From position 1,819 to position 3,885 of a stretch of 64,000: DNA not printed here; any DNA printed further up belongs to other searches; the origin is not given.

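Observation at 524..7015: Ech-type [NiFe] hydrogenase operon in which the NuoC/EchD subunit is fused to a GltD/NfnB-like NAD(P)H:FAD iron-sulfur oxidoreductase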

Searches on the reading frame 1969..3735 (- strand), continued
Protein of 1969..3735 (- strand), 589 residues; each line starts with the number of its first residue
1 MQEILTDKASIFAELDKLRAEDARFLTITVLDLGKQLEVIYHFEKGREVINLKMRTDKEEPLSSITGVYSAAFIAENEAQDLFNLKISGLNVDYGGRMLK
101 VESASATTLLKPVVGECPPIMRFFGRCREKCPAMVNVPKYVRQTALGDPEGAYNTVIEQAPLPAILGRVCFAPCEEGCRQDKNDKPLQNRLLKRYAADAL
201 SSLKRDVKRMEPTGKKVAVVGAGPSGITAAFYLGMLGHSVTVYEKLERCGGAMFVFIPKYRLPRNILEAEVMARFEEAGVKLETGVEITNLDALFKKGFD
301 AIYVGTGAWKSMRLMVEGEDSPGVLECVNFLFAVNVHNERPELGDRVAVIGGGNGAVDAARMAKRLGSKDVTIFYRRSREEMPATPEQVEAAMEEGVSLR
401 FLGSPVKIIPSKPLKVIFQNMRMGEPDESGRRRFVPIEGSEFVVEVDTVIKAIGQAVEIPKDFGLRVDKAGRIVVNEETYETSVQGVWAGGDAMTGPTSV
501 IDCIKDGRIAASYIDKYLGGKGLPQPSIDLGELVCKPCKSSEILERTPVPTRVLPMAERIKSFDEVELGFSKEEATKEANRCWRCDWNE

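Call 65: search_protein_families(library=pfam, proteins=[P0241, P0242, P0244, P0245, P0246, P0247, P0248, P0250, P0251, P0253], max_evalue=0.0001)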
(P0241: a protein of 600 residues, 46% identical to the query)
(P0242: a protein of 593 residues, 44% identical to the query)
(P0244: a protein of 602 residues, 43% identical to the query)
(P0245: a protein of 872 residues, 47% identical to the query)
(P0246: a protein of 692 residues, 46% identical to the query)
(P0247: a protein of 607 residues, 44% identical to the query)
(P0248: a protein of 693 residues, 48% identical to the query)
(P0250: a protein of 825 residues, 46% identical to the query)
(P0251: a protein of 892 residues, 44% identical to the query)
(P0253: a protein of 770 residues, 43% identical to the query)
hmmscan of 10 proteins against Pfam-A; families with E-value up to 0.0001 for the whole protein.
P0241 (600 aa): 12 families
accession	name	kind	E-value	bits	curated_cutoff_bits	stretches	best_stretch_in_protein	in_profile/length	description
PF07992.20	Pyr_redox_2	-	7.9e-38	131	26.1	1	225-518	1-291/291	Pyridine nucleotide-disulphide oxidoreductase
PF14691.11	Fer4_20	-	5.6e-26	91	25.8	1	130-207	28-108/113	Dihydroprymidine dehydrogenase domain II, 4Fe-4S cluster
PF00070.33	Pyr_redox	-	4.2e-15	56.5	22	1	355-428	1-79/82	Pyridine nucleotide-disulphide oxidoreductase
PF00329.25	Complex1_30kDa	-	4.4e-13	50.3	22.5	1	10-97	3-97/124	Respiratory-chain NADH dehydrogenase, 30 Kd subunit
PF13738.12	Pyr_redox_3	-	1.7e-12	47.7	30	1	345-397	157-218/305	Pyridine nucleotide-disulphide oxidoreductase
PF13450.12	NAD_binding_8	-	3.1e-08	34.2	21.9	1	229-263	1-35/68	NAD(P)-binding Rossmann-like domain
PF01262.27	AlaDh_PNT_C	-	1.8e-07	31.3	23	0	354-388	29-63/214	Alanine dehydrogenase/PNT, C-terminal domain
PF01266.30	DAO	-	1.3e-06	28.7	27.9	0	226-260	1-35/353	FAD dependent oxidoreductase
PF12831.13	FAD_oxidored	-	1.2e-05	25.2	27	0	227-263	2-38/416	FAD dependent oxidoreductase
PF01946.23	Thi4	-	1.5e-05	24.8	26.2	1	225-266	18-60/235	Thi4 family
PF13241.12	NAD_binding_7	-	3.3e-05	24.8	22.1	0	353-398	7-49/104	Putative NAD(P)-binding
PF01593.30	Amino_oxidase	-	9.1e-05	22.3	19.8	0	235-264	2-31/443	Flavin containing amine oxidoreductase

P0242 (593 aa): 12 families
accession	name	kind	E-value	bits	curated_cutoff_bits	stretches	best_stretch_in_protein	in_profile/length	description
PF07992.20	Pyr_redox_2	-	3.5e-30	105.9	26.1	1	218-508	2-290/291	Pyridine nucleotide-disulphide oxidoreductase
PF14691.11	Fer4_20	-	2.5e-25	88.9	25.8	1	126-200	30-107/113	Dihydroprymidine dehydrogenase domain II, 4Fe-4S cluster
PF00070.33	Pyr_redox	-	1.1e-12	48.7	22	1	218-293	1-67/82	Pyridine nucleotide-disulphide oxidoreductase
PF01266.30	DAO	-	2.9e-11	44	27.9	1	218-253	1-37/353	FAD dependent oxidoreductase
PF13738.12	Pyr_redox_3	-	9.8e-11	41.9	30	1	302-382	127-201/305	Pyridine nucleotide-disulphide oxidoreductase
PF13450.12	NAD_binding_8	-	1.3e-10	41.9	21.9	1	221-258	1-38/68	NAD(P)-binding Rossmann-like domain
PF00329.25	Complex1_30kDa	-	5.8e-10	40.2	22.5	1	10-112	7-116/124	Respiratory-chain NADH dehydrogenase, 30 Kd subunit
PF12831.13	FAD_oxidored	-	3.5e-07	30.3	27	0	219-258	2-41/416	FAD dependent oxidoreductase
PF03486.20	HI0933_like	-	7.3e-06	26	50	0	218-252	2-36/244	HI0933-like protein Rossmann domain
PF01946.23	Thi4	-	1.2e-05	25.2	26.2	1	218-258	19-60/235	Thi4 family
PF00890.30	FAD_binding_2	-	4.6e-05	23.2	20.4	0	219-253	2-36/414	FAD binding domain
PF01593.30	Amino_oxidase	-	6e-05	22.9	19.8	0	227-257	2-32/443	Flavin containing amine oxidoreductase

P0244 (602 aa): 12 families
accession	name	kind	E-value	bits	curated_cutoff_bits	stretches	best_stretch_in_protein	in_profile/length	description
PF07992.20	Pyr_redox_2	-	3.9e-33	115.6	26.1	1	232-517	1-291/291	Pyridine nucleotide-disulphide oxidoreductase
PF14691.11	Fer4_20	-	2.5e-23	82.5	25.8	1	142-217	29-107/113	Dihydroprymidine dehydrogenase domain II, 4Fe-4S cluster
PF00070.33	Pyr_redox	-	1.8e-12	48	22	0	233-309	1-68/82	Pyridine nucleotide-disulphide oxidoreductase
PF13738.12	Pyr_redox_3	-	7.9e-11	42.2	30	1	316-431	126-246/305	Pyridine nucleotide-disulphide oxidoreductase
PF00329.25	Complex1_30kDa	-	1.6e-10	42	22.5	1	12-108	1-97/124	Respiratory-chain NADH dehydrogenase, 30 Kd subunit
PF13450.12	NAD_binding_8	-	1.2e-09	38.7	21.9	1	236-271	1-36/68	NAD(P)-binding Rossmann-like domain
PF01266.30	DAO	-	7.4e-08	32.7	27.9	0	233-267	1-35/353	FAD dependent oxidoreductase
PF12831.13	FAD_oxidored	-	5.7e-07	29.6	27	0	234-270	2-38/416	FAD dependent oxidoreductase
PF01494.25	FAD_binding_3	-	2.2e-05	24.3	22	0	233-267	3-37/349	FAD binding domain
PF00890.30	FAD_binding_2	-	4.5e-05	23.3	20.4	0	234-266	2-34/414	FAD binding domain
PF03486.20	HI0933_like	-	7.2e-05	22.8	50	0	233-267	2-36/244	HI0933-like protein Rossmann domain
PF01946.23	Thi4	-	8e-05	22.4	26.2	0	233-273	19-60/235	Thi4 family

P0245 (872 aa): 17 families
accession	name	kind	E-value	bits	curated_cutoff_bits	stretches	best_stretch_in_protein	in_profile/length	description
PF07992.20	Pyr_redox_2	-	6.1e-32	111.6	26.1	1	468-758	2-291/291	Pyridine nucleotide-disulphide oxidoreductase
PF01180.27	DHO_dh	-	3.5e-24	85.9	27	1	97-309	77-290/291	Dihydroorotate dehydrogenase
PF14691.11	Fer4_20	-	2.3e-20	72.9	25.8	1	375-453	29-110/113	Dihydroprymidine dehydrogenase domain II, 4Fe-4S cluster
PF00070.33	Pyr_redox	-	3.4e-12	47.1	22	1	468-543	1-67/82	Pyridine nucleotide-disulphide oxidoreductase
PF13738.12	Pyr_redox_3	-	5.9e-10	39.3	30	1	594-742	164-305/305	Pyridine nucleotide-disulphide oxidoreductase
PF13450.12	NAD_binding_8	-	6.3e-10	39.6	21.9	1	471-506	1-36/68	NAD(P)-binding Rossmann-like domain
PF01207.24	Dus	-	2.3e-08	34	20.4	1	123-216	61-160/311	Dihydrouridine synthase (Dus)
PF01266.30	DAO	-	2.5e-08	34.3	27.9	1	468-501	1-35/353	FAD dependent oxidoreductase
PF12831.13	FAD_oxidored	-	2.5e-07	30.8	27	1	469-505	2-38/416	FAD dependent oxidoreductase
PF01946.23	Thi4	-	5.6e-07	29.5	26.2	1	456-504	7-57/235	Thi4 family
PF12837.12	Fer4_6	-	1.3e-06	28.5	25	1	844-866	3-24/24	4Fe-4S binding domain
PF01593.30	Amino_oxidase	-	1.3e-06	28.4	19.8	0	477-506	2-31/443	Flavin containing amine oxidoreductase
PF00890.30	FAD_binding_2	-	5.7e-06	26.2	20.4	1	469-504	2-37/414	FAD binding domain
PF01134.28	GIDA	-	7.5e-06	25.7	22.1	0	469-542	2-77/391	Glucose inhibited division protein A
PF01262.27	AlaDh_PNT_C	-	1.1e-05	25.4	23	0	596-623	30-56/214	Alanine dehydrogenase/PNT, C-terminal domain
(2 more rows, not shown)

P0246 (692 aa): 18 families
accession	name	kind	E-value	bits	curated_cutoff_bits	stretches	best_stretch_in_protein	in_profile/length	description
PF07992.20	Pyr_redox_2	-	3.8e-34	118.9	26.1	1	310-600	2-291/291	Pyridine nucleotide-disulphide oxidoreductase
PF14691.11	Fer4_20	-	4.4e-19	68.8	25.8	1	216-292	28-107/113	Dihydroprymidine dehydrogenase domain II, 4Fe-4S cluster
PF00070.33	Pyr_redox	-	1.2e-11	45.4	22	1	310-386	1-68/82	Pyridine nucleotide-disulphide oxidoreductase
PF01266.30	DAO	-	1.1e-10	42.1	27.9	1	310-347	1-39/353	FAD dependent oxidoreductase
PF13450.12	NAD_binding_8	-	9.6e-10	39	21.9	1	313-347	1-35/68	NAD(P)-binding Rossmann-like domain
PF00037.32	Fer4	-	3.2e-09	36.6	21.1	1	165-187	2-24/24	4Fe-4S binding domain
PF13738.12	Pyr_redox_3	-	5.9e-09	36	30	0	431-584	160-305/305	Pyridine nucleotide-disulphide oxidoreductase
PF12838.12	Fer4_7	-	4.1e-08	34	27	1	140-185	2-52/52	4Fe-4S dicluster domain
PF14697.11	Fer4_21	-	6e-08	33.1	35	1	139-187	7-58/59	4Fe-4S dicluster domain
PF25160.1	LdpA_Fe-S-bd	-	9.1e-08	32.2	27.6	1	136-188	1-45/49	LdpA Fe-S cluster-binding domain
PF04060.18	FeS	-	4.8e-07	29.8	23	1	43-61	3-21/33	Putative Fe-S cluster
PF13237.11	Fer4_10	-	1.3e-06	28.6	25.5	1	139-182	8-53/53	4Fe-4S dicluster domain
PF01262.27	AlaDh_PNT_C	-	5.6e-06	26.4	23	0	438-471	30-63/214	Alanine dehydrogenase/PNT, C-terminal domain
PF01946.23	Thi4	-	6.8e-06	25.9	26.2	0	311-346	20-56/235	Thi4 family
PF12831.13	FAD_oxidored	-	9.8e-06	25.5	27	0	311-347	2-38/416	FAD dependent oxidoreductase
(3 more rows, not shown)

P0247 (607 aa): 14 families
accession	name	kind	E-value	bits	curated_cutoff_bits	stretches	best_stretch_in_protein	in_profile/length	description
PF07992.20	Pyr_redox_2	-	3e-41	142.2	26.1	2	235-524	2-291/291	Pyridine nucleotide-disulphide oxidoreductase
PF14691.11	Fer4_20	-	6.3e-23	81.2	25.8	1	143-221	29-110/113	Dihydroprymidine dehydrogenase domain II, 4Fe-4S cluster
PF13247.11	Fer4_11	-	6.2e-16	58.9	26.2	1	43-130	6-96/100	4Fe-4S dicluster domain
PF00070.33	Pyr_redox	-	1.1e-11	45.5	22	1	235-310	1-67/82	Pyridine nucleotide-disulphide oxidoreductase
PF13450.12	NAD_binding_8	-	1.8e-09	38.2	21.9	1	238-273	1-36/68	NAD(P)-binding Rossmann-like domain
PF01266.30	DAO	-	3.8e-08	33.7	27.9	1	235-269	1-35/353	FAD dependent oxidoreductase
PF13738.12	Pyr_redox_3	-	9.1e-08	32.1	30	0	352-437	156-250/305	Pyridine nucleotide-disulphide oxidoreductase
PF12831.13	FAD_oxidored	-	1.4e-07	31.6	27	0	236-273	2-39/416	FAD dependent oxidoreductase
PF01262.27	AlaDh_PNT_C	-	2.4e-06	27.6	23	0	363-402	30-69/214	Alanine dehydrogenase/PNT, C-terminal domain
PF00890.30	FAD_binding_2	-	3.9e-06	26.8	20.4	0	236-269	2-35/414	FAD binding domain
PF01593.30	Amino_oxidase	-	9.1e-06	25.6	19.8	0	244-272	2-30/443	Flavin containing amine oxidoreductase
PF03486.20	HI0933_like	-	1.1e-05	25.4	50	0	235-270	2-37/244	HI0933-like protein Rossmann domain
PF01134.28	GIDA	-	1.1e-05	25.2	22.1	0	236-262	2-28/391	Glucose inhibited division protein A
PF01946.23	Thi4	-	1.8e-05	24.5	26.2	1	236-275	20-60/235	Thi4 family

P0248 (693 aa): 16 families
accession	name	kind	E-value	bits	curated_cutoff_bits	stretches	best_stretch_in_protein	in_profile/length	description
PF07992.20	Pyr_redox_2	-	1.2e-31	110.7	26.1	1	310-600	2-291/291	Pyridine nucleotide-disulphide oxidoreductase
PF13085.11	Fer2_3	-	1.8e-26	92.7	27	1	4-104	1-106/107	2Fe-2S iron-sulfur cluster binding domain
PF14691.11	Fer4_20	-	2.4e-21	76.1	25.8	1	218-292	30-107/113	Dihydroprymidine dehydrogenase domain II, 4Fe-4S cluster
PF00070.33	Pyr_redox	-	4.5e-11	43.6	22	1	310-344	1-35/82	Pyridine nucleotide-disulphide oxidoreductase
PF13450.12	NAD_binding_8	-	1.9e-10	41.3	21.9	1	313-348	1-36/68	NAD(P)-binding Rossmann-like domain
PF01266.30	DAO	-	1.5e-09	38.3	27.9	1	310-344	1-35/353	FAD dependent oxidoreductase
PF13738.12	Pyr_redox_3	-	7.1e-08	32.5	30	0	427-499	156-237/305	Pyridine nucleotide-disulphide oxidoreductase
PF13187.11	Fer4_9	-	2.2e-07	31.3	27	1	139-204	1-50/52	4Fe-4S dicluster domain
PF13183.11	Fer4_8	-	3.8e-07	31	27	1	137-203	2-66/68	4Fe-4S dicluster domain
PF12831.13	FAD_oxidored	-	1.1e-06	28.6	27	0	311-347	2-38/416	FAD dependent oxidoreductase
PF13237.11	Fer4_10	-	2.7e-06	27.7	25.5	1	137-202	6-53/53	4Fe-4S dicluster domain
PF01262.27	AlaDh_PNT_C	-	3e-06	27.3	23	0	437-465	29-57/214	Alanine dehydrogenase/PNT, C-terminal domain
PF03486.20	HI0933_like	-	2.1e-05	24.5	50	0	310-345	2-37/244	HI0933-like protein Rossmann domain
PF00890.30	FAD_binding_2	-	2.5e-05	24.1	20.4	0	311-345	2-36/414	FAD binding domain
PF13241.12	NAD_binding_7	-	3.4e-05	24.8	22.1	0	307-339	6-38/104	Putative NAD(P)-binding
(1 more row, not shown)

P0250 (825 aa): 17 families
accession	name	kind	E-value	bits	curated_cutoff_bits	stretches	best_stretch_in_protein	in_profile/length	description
PF07992.20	Pyr_redox_2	-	2.7e-32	112.8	26.1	1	288-578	1-291/291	Pyridine nucleotide-disulphide oxidoreductase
PF04879.21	Molybdop_Fe4S4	-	9.3e-17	61.2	22.7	1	699-750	2-54/55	Molybdopterin oxidoreductase Fe4S4 domain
PF14691.11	Fer4_20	-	7.6e-16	58.4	25.8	1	196-271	30-107/113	Dihydroprymidine dehydrogenase domain II, 4Fe-4S cluster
PF13510.11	Fer2_4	-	1.3e-14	54.5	22.8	1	4-83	3-81/82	2Fe-2S iron-sulfur cluster binding domain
PF00384.28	Molybdopterin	-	2.3e-13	50.3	24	1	754-824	1-80/353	Molybdopterin oxidoreductase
PF00070.33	Pyr_redox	-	2.5e-11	44.4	22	1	289-322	1-34/82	Pyridine nucleotide-disulphide oxidoreductase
PF13450.12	NAD_binding_8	-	2.5e-09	37.7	21.9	1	292-327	1-36/68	NAD(P)-binding Rossmann-like domain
PF01266.30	DAO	-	2.5e-08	34.3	27.9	1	289-324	1-37/353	FAD dependent oxidoreductase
PF13738.12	Pyr_redox_3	-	6.2e-08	32.7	30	0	292-318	2-29/305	Pyridine nucleotide-disulphide oxidoreductase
PF01946.23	Thi4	-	2e-06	27.7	26.2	1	289-330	19-61/235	Thi4 family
PF12831.13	FAD_oxidored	-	2.8e-06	27.3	27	1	290-326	2-38/416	FAD dependent oxidoreductase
PF00037.32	Fer4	-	1.2e-05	25.3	21.1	1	670-686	7-23/24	4Fe-4S binding domain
PF01262.27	AlaDh_PNT_C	-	1.4e-05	25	23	0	289-321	30-62/214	Alanine dehydrogenase/PNT, C-terminal domain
PF00890.30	FAD_binding_2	-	1.4e-05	24.9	20.4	1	290-324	2-36/414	FAD binding domain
PF01593.30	Amino_oxidase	-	1.5e-05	24.9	19.8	1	298-326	2-30/443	Flavin containing amine oxidoreductase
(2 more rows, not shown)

P0251 (892 aa): 15 families
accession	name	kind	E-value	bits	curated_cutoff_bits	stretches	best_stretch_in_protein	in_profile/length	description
PF00724.26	Oxidored_FMN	-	3.2e-62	211.2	27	1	5-358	1-340/342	NADH:flavin oxidoreductase / NADH oxidase family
PF07992.20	Pyr_redox_2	-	4.2e-36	125.3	26.1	1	507-797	2-291/291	Pyridine nucleotide-disulphide oxidoreductase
PF14691.11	Fer4_20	-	4.6e-18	65.5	25.8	1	413-489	31-107/113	Dihydroprymidine dehydrogenase domain II, 4Fe-4S cluster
PF00070.33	Pyr_redox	-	2.9e-12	47.4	22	1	635-686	1-50/82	Pyridine nucleotide-disulphide oxidoreductase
PF01266.30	DAO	-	1.7e-11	44.7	27.9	1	507-537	1-31/353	FAD dependent oxidoreductase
PF13738.12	Pyr_redox_3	-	4.4e-10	39.7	30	1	590-779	126-303/305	Pyridine nucleotide-disulphide oxidoreductase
PF13450.12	NAD_binding_8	-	1e-09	39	21.9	1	510-545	1-36/68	NAD(P)-binding Rossmann-like domain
PF01946.23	Thi4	-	3.8e-07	30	26.2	1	507-547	19-60/235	Thi4 family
PF12831.13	FAD_oxidored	-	1.1e-05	25.4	27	1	508-544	2-38/416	FAD dependent oxidoreductase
PF01262.27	AlaDh_PNT_C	-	1.4e-05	25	23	0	635-668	30-62/214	Alanine dehydrogenase/PNT, C-terminal domain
PF03486.20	HI0933_like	-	1.5e-05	25.1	50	0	507-541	2-36/244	HI0933-like protein Rossmann domain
PF13241.12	NAD_binding_7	-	1.6e-05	25.8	22.1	0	633-683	7-60/104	Putative NAD(P)-binding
PF00890.30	FAD_binding_2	-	3.3e-05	23.7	20.4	1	508-540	2-34/414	FAD binding domain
PF01593.30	Amino_oxidase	-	5.6e-05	23.1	19.8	1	516-544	2-30/443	Flavin containing amine oxidoreductase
PF01494.25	FAD_binding_3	-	8.5e-05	22.4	22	0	508-538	4-34/349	FAD binding domain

P0253 (770 aa): 8 families
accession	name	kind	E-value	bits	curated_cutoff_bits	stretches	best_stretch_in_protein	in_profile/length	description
PF07992.20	Pyr_redox_2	-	2.2e-34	119.6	26.1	1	186-476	2-291/291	Pyridine nucleotide-disulphide oxidoreductase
PF14691.11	Fer4_20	-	1.9e-21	76.4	25.8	1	93-172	29-110/113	Dihydroprymidine dehydrogenase domain II, 4Fe-4S cluster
PF09918.14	DUF2148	-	2.8e-12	46.9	25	1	598-663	1-66/68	Uncharacterized protein containing a ferredoxin domain (DUF2148)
PF13738.12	Pyr_redox_3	-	3.8e-11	43.2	30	1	271-460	127-305/305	Pyridine nucleotide-disulphide oxidoreductase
PF00070.33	Pyr_redox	-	4.2e-08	34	22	0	186-221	1-35/82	Pyridine nucleotide-disulphide oxidoreductase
PF13450.12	NAD_binding_8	-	8.8e-08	32.8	21.9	1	189-224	1-35/68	NAD(P)-binding Rossmann-like domain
PF01946.23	Thi4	-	6.3e-06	26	26.2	1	186-228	19-61/235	Thi4 family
PF01266.30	DAO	-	3e-05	24.2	27.9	0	186-222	1-37/353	FAD dependent oxidoreductase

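Call 67: find_encoding_contigs(protein=P0001, flank=10000, max_places=2)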
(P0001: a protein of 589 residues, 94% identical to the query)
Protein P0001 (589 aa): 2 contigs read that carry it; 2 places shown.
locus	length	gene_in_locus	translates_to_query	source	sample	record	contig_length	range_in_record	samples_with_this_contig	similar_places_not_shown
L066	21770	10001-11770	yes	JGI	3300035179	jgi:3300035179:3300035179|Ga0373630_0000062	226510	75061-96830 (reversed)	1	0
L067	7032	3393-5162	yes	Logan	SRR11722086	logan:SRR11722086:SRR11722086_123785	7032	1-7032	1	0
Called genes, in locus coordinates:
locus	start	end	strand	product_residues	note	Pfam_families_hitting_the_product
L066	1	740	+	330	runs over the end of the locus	PF00795:CN_hydrolase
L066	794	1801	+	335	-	PF03253:UT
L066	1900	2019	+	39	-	-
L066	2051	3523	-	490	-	PF00474:SSF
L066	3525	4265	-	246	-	PF00582:Usp, PF04341:DUF485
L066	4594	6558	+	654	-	PF16177:ACAS_N, PF00501:AMP-binding, PF13193:AMP-binding_C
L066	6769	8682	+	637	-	PF00662:Proton_antipo_N, PF00361:Proton_antipo_M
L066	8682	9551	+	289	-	PF00146:NADHdh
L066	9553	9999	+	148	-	PF01058:Oxidored_q6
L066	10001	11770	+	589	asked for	PF00329:Complex1_30kDa, PF14691:Fer4_20, PF00070:Pyr_redox (faint), PF01266:DAO (faint), PF07992:Pyr_redox_2, PF13450:NAD_binding_8, PF13738:Pyr_redox_3 (weak)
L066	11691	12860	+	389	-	PF00374:NiFeSe_Hases, PF00346:Complex1_49kDa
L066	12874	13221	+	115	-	PF13183:Fer4_8 (faint), PF13187:Fer4_9, PF00037:Fer4 (faint), PF13237:Fer4_10, PF12838:Fer4_7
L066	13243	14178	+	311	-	PF00890:FAD_binding_2 (faint), PF01266:DAO (faint), PF01946:Thi4 (faint), PF03486:HI0933_like (faint), PF07992:Pyr_redox_2, PF12831:FAD_oxidored (faint), PF13738:Pyr_redox_3, PF00070:Pyr_redox, +1 more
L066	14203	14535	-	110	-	PF00254:FKBP_C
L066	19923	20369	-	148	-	PF01850:PIN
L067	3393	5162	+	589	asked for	PF00329:Complex1_30kDa, PF14691:Fer4_20, PF00070:Pyr_redox (faint), PF01266:DAO (faint), PF07992:Pyr_redox_2, PF13450:NAD_binding_8, PF13738:Pyr_redox_3 (weak)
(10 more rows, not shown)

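Call 68: find_encoding_contigs(protein=window:1969-3735:-, flank=10000, max_places=2)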
Protein window:1969-3735:- (589 aa): 10 contigs read that carry it; 2 places shown.
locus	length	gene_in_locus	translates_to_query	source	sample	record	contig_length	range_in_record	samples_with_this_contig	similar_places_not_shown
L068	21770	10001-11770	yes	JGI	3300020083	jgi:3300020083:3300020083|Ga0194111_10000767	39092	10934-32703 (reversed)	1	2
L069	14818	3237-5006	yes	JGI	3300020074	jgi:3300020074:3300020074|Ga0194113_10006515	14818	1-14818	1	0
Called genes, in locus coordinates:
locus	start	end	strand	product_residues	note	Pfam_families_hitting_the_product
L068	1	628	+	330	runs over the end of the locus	PF00795:CN_hydrolase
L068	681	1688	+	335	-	PF03253:UT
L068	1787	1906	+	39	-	-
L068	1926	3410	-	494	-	PF00474:SSF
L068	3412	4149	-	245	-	PF00582:Usp, PF04341:DUF485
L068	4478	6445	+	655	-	PF16177:ACAS_N, PF00501:AMP-binding, PF13193:AMP-binding_C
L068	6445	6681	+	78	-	PF01184:Gpr1_Fun34_YaaH (weak)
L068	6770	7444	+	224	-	PF00662:Proton_antipo_N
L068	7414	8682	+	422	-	PF00361:Proton_antipo_M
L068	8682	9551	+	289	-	PF00146:NADHdh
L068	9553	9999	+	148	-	PF01058:Oxidored_q6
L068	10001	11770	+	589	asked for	PF00329:Complex1_30kDa, PF14691:Fer4_20, PF00070:Pyr_redox (faint), PF01262:AlaDh_PNT_C (faint), PF01266:DAO (faint), PF07992:Pyr_redox_2, PF13450:NAD_binding_8, PF13738:Pyr_redox_3 (weak), +1 more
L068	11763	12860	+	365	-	PF00374:NiFeSe_Hases, PF00346:Complex1_49kDa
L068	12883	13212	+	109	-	PF12838:Fer4_7, PF00037:Fer4 (faint), PF12837:Fer4_6 (weak), PF13187:Fer4_9 (weak), PF13237:Fer4_10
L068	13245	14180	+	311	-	PF00890:FAD_binding_2 (faint), PF01266:DAO (faint), PF01946:Thi4 (faint), PF03486:HI0933_like (faint), PF07992:Pyr_redox_2, PF12831:FAD_oxidored (faint), PF13738:Pyr_redox_3, PF00070:Pyr_redox, +1 more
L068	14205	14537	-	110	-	PF00254:FKBP_C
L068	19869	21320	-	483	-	PF00478:IMPDH, PF00571:CBS, PF03060:NMO, PF01645:Glu_synthase, PF01070:FMN_dh (weak)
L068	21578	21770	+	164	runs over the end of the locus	-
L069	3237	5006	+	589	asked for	PF00329:Complex1_30kDa, PF14691:Fer4_20, PF00070:Pyr_redox (faint), PF01262:AlaDh_PNT_C (faint), PF01266:DAO (faint), PF07992:Pyr_redox_2, PF13450:NAD_binding_8, PF13738:Pyr_redox_3 (weak), +1 more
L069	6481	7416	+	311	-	PF00890:FAD_binding_2 (faint), PF01266:DAO (faint), PF01946:Thi4 (faint), PF03486:HI0933_like (faint), PF07992:Pyr_redox_2, PF12831:FAD_oxidored (faint), PF13738:Pyr_redox_3, PF00070:Pyr_redox, +1 more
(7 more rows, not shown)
